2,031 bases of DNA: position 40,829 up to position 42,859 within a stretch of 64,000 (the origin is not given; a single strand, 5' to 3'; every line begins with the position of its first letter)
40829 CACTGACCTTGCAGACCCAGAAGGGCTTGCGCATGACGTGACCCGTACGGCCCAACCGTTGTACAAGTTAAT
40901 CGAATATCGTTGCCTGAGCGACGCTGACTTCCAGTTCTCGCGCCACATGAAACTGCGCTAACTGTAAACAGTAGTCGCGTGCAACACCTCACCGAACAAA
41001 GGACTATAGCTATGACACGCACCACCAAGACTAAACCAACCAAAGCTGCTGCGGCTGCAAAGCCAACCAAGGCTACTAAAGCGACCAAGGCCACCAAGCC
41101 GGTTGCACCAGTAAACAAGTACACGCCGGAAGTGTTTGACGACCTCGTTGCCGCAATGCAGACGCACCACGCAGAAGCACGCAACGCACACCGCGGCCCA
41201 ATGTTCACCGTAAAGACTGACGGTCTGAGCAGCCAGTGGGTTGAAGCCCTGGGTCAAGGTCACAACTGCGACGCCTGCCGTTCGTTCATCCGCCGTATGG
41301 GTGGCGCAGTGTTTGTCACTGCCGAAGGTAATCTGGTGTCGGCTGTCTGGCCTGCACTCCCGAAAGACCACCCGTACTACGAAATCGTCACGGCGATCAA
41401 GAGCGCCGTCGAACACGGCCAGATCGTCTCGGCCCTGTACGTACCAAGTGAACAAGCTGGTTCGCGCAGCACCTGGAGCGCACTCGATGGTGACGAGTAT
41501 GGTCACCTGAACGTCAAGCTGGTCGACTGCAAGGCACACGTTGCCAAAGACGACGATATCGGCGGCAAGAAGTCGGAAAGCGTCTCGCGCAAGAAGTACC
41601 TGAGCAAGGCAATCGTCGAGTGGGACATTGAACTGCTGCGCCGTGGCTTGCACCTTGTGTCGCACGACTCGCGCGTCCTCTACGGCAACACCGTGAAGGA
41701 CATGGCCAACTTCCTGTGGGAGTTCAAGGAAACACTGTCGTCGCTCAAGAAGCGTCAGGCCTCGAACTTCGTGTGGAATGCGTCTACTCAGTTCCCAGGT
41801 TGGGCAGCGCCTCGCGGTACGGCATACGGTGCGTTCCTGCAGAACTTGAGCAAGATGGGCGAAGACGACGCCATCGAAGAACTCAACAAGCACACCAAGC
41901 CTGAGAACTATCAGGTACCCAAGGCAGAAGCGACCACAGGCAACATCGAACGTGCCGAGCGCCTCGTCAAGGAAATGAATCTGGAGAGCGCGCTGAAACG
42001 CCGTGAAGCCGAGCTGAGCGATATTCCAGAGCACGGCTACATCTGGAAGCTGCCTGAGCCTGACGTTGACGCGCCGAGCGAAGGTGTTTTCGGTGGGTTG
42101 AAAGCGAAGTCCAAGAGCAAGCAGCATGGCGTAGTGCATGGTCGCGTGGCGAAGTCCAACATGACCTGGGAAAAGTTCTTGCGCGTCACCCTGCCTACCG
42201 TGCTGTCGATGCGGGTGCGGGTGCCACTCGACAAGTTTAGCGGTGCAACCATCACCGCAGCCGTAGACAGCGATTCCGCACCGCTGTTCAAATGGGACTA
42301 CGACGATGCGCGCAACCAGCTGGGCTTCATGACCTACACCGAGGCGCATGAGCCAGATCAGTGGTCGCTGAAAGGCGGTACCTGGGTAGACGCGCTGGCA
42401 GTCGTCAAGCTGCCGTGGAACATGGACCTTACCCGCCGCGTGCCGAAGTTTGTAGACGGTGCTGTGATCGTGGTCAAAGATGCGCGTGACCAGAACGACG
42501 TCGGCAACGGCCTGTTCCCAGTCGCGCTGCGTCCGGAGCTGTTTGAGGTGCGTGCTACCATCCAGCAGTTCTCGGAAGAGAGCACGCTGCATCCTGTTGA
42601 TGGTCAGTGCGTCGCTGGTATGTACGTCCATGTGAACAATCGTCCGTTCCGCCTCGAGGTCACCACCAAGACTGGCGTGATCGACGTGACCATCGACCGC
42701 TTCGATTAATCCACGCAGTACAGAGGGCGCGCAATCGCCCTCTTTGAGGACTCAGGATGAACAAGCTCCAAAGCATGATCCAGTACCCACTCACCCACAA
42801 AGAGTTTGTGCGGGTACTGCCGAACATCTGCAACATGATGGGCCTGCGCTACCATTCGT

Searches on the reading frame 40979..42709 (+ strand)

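Call 17: search_protein_families(library=phrogs, proteins=[window:40979-42709:+])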
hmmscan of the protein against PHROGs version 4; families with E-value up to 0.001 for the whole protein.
window:40979-42709:+ (576 aa): 4 families
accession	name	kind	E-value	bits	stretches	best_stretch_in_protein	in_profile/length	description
phrog_1735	-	unknown function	5.1e-65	221.6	2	74-455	22-407/673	-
phrog_25920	-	unknown function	9.5e-07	30.3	1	94-201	54-160/173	-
phrog_23228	-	unknown function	6e-05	22.9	1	279-452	39-207/472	-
phrog_21434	-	unknown function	0.00043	21.7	1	94-124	54-83/93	-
